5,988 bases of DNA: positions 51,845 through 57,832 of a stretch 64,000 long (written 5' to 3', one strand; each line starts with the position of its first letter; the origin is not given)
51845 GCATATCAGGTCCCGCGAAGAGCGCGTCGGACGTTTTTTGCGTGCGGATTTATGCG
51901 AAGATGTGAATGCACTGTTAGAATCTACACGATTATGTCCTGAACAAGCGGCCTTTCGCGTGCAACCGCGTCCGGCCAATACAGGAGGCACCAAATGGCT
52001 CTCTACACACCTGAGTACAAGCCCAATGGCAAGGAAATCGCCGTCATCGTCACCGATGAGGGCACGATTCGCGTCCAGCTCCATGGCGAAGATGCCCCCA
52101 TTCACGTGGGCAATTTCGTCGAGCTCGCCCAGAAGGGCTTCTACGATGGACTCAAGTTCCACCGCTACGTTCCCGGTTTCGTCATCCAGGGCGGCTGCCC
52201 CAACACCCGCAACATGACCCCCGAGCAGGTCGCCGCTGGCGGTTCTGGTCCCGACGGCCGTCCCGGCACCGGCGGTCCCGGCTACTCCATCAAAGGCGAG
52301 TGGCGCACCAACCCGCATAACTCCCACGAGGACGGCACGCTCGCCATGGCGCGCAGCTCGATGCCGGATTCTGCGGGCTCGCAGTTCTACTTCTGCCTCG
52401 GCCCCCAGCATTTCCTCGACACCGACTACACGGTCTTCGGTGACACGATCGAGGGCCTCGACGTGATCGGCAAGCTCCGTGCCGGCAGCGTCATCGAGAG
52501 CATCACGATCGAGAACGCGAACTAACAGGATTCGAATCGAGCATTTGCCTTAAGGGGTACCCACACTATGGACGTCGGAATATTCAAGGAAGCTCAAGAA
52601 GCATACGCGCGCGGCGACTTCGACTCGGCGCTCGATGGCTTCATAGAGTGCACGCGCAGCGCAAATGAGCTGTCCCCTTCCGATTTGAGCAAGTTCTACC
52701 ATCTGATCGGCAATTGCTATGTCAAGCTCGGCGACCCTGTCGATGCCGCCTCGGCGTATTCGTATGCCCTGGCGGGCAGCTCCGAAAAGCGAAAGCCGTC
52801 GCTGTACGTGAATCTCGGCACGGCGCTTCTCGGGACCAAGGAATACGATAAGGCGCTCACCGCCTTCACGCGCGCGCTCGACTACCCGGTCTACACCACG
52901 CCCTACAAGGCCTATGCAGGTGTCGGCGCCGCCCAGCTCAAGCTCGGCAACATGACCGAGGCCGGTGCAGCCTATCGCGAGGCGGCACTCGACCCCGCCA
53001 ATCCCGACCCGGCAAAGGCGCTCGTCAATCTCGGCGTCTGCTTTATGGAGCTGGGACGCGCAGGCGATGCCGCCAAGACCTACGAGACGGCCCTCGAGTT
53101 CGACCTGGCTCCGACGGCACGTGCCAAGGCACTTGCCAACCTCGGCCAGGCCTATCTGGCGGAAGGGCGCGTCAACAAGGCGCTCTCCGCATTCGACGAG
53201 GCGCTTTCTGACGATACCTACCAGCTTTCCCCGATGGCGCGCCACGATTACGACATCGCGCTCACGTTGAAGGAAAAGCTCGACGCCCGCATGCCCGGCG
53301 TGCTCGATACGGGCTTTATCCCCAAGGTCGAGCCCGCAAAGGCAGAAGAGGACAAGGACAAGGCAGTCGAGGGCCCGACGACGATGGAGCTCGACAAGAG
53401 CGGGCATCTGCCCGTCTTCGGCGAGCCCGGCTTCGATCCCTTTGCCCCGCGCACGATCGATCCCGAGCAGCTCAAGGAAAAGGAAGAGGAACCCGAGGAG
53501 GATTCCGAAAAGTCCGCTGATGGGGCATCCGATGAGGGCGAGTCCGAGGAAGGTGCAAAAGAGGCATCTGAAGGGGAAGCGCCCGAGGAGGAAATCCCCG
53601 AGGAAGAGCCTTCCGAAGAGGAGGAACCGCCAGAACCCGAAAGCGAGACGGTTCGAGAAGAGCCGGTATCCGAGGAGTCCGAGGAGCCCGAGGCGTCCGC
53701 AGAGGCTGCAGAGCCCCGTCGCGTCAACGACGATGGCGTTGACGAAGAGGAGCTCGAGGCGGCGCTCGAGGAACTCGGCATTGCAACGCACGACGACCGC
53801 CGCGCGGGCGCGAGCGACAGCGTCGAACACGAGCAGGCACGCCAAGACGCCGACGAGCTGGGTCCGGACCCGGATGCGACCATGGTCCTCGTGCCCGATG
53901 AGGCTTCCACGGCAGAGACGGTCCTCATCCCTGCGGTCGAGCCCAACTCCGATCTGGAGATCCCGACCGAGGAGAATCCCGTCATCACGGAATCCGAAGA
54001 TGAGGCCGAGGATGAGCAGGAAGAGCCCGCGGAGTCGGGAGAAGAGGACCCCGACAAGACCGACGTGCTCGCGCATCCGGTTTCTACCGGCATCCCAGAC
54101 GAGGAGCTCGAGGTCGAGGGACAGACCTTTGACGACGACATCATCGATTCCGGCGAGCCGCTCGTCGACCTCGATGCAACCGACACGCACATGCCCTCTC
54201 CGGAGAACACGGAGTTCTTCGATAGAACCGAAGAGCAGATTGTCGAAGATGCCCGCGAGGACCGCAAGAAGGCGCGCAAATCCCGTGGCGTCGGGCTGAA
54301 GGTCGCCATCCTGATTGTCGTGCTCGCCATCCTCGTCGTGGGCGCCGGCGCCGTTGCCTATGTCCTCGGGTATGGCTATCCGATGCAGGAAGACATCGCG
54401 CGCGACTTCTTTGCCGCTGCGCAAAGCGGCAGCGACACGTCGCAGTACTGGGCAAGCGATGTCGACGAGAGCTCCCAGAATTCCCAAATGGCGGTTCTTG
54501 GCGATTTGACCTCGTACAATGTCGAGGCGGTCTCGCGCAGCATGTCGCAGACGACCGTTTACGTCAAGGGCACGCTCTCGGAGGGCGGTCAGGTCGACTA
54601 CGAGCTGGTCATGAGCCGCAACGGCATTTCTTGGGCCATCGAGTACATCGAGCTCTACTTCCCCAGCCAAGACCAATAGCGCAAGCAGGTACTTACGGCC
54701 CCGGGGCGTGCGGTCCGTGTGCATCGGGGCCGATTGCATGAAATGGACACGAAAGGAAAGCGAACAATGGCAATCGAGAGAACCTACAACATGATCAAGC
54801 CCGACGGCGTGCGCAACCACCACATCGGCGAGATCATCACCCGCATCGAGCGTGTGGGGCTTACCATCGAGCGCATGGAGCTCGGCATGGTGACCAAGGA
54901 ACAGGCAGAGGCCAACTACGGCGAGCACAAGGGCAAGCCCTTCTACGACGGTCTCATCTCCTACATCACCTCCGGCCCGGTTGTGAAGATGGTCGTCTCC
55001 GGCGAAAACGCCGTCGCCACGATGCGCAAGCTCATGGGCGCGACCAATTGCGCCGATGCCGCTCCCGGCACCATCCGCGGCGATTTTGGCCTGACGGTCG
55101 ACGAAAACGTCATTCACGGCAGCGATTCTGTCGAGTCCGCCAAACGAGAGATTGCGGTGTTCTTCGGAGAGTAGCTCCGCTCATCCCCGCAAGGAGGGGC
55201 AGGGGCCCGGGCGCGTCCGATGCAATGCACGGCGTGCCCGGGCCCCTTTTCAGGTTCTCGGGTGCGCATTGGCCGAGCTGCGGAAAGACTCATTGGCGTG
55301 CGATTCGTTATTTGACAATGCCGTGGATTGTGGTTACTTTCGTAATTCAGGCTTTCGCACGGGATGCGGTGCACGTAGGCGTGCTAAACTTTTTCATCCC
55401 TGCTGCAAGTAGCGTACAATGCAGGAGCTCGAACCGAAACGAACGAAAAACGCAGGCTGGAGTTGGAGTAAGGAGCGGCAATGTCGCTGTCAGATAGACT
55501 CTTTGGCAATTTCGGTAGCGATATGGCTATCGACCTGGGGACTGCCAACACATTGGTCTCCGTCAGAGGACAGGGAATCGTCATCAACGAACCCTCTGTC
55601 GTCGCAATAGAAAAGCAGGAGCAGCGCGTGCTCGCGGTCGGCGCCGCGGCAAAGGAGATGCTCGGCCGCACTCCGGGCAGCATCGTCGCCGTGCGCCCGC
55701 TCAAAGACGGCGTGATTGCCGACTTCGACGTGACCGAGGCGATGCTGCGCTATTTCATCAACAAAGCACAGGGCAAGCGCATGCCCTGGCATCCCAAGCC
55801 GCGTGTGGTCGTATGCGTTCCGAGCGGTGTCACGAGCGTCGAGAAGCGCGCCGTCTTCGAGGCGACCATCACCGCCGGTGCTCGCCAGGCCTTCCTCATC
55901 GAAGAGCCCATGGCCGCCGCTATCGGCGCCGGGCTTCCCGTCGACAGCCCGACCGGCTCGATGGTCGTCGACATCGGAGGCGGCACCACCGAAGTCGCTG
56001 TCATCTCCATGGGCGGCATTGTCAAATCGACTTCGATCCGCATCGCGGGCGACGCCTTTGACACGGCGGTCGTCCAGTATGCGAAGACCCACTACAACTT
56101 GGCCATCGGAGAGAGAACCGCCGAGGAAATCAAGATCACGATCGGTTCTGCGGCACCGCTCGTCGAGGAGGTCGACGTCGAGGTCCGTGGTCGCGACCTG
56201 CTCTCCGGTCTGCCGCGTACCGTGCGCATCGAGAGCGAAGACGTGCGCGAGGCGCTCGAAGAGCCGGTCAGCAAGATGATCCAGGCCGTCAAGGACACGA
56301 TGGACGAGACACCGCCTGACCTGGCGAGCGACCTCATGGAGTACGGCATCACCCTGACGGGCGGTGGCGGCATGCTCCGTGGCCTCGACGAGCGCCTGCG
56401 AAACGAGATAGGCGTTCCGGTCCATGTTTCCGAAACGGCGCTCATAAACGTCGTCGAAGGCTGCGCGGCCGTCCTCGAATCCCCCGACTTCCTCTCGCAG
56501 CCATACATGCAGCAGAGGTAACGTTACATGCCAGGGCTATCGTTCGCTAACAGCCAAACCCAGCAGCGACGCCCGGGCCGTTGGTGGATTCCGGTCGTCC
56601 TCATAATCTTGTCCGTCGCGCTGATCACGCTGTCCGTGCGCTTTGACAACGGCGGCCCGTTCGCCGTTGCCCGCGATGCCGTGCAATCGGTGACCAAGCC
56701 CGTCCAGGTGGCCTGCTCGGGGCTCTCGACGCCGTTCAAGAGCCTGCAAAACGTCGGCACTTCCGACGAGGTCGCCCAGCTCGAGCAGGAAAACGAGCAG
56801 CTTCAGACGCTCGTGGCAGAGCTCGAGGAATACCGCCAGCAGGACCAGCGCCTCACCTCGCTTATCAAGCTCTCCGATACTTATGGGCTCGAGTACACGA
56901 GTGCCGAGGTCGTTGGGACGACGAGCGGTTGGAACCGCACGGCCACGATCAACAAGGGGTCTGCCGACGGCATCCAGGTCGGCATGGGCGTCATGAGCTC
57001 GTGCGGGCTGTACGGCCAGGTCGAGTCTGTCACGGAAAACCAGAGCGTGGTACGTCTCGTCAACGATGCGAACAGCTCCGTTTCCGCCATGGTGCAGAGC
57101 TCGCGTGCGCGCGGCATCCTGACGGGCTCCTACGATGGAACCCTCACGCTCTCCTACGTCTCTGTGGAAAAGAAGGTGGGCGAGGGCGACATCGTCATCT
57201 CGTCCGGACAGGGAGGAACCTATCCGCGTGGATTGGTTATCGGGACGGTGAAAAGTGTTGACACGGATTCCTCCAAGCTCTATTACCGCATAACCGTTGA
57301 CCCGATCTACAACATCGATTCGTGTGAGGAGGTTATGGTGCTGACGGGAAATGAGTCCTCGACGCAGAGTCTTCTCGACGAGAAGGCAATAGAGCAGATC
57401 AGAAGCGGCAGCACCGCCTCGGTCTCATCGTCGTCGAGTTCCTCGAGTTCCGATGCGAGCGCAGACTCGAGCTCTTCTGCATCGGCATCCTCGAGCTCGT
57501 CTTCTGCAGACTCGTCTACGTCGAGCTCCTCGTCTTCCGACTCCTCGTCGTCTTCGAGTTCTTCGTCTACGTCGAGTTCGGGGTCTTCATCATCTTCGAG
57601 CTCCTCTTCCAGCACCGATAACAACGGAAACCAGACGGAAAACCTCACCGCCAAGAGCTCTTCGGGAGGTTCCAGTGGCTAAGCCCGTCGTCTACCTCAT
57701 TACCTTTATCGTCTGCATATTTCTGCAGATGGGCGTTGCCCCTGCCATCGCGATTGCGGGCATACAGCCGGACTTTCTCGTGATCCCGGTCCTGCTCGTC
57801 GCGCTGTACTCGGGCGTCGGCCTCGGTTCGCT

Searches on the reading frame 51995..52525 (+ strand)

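Call 9: search_protein_families(library=pfam, proteins=[window:51995-52525:+])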
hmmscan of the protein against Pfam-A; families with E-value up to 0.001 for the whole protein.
window:51995-52525:+ (176 aa): 1 family
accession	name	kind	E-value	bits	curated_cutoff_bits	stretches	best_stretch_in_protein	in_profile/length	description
PF00160.26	Pro_isomerase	-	4.3e-40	138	21.7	1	18-168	4-144/159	Cyclophilin type peptidyl-prolyl cis-trans isomerase/CLD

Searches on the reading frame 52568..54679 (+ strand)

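Call 9: search_protein_families(library=pfam, proteins=[window:52568-54679:+])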
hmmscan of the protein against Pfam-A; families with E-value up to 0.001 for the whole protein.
window:52568-54679:+ (703 aa): 10 families
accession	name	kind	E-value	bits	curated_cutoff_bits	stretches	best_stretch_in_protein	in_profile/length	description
PF07719.23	TPR_2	-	3.1e-21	74.1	27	1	186-214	1-29/34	Tetratricopeptide repeat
PF00515.34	TPR_1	-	1.3e-20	72.8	27.8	3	186-213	1-28/34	Tetratricopeptide repeat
PF13181.12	TPR_8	-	7e-16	57.4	25.7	0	186-214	1-29/34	Tetratricopeptide repeat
PF13432.12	TPR_16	-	7.7e-16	58.7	32.7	3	82-146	2-65/65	Tetratricopeptide repeat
PF13424.12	TPR_12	-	1.1e-15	58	30.1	1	149-213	3-72/77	Tetratricopeptide repeat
PF13176.12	TPR_7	-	2.5e-11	43.2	27.9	0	188-214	1-29/36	Tetratricopeptide repeat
PF14559.12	TPR_19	-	1.7e-09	38.3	25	0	124-189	2-64/68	Tetratricopeptide repeat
PF13431.12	TPR_17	-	3e-07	30.6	24.4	0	172-206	2-33/34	Tetratricopeptide repeat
PF13428.12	TPR_14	-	7.7e-07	29.6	23.5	0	187-216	2-31/44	Tetratricopeptide repeat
PF13174.12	TPR_6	-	2.5e-06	28.2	26.3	0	151-175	2-26/33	Tetratricopeptide repeat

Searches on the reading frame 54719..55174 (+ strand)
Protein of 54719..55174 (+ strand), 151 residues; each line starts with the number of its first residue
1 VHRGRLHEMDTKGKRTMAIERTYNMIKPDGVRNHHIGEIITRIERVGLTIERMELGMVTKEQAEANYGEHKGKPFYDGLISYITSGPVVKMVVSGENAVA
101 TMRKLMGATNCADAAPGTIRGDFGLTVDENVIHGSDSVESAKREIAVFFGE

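Call 9: search_protein_families(library=pfam, proteins=[window:54719-55174:+])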
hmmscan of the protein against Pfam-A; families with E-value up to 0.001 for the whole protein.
window:54719-55174:+ (151 aa): 1 family
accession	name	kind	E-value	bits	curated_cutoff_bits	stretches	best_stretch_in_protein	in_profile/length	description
PF00334.24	NDK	-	1.1e-53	181.2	27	1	20-150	1-131/135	Nucleoside diphosphate kinase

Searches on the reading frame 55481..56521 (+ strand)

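Call 9: search_protein_families(library=pfam, proteins=[window:55481-56521:+])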
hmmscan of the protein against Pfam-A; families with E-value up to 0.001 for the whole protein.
window:55481-56521:+ (346 aa): 4 families
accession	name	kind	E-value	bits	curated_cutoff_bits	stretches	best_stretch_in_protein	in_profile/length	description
PF06723.19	MreB_Mbl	-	9.9e-141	468.7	27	1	13-336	2-323/327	MreB/Mbl protein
PF14450.12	FtsA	-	4.1e-12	47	31.8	1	161-320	1-113/127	Cell division protein FtsA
PF00012.26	HSP70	-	4.8e-12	45.3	20.6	1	108-206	135-239/599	Hsp70 protein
PF00022.25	Actin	-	6.4e-12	45.2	27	1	38-202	31-188/410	Actin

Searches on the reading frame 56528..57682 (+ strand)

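Call 10: search_protein_families(library=pfam, proteins=[window:56528-57682:+], max_evalue=0.01)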
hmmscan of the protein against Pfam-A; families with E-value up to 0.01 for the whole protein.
window:56528-57682:+ (384 aa): 2 families
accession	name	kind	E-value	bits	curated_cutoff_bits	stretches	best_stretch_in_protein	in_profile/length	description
PF04085.20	MreC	-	2.1e-42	144.8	28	1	131-272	5-146/147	Rod shape-determining protein MreC, barrel core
PF02470.25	MlaD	-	0.0017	19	25.1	0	234-303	24-69/81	MlaD protein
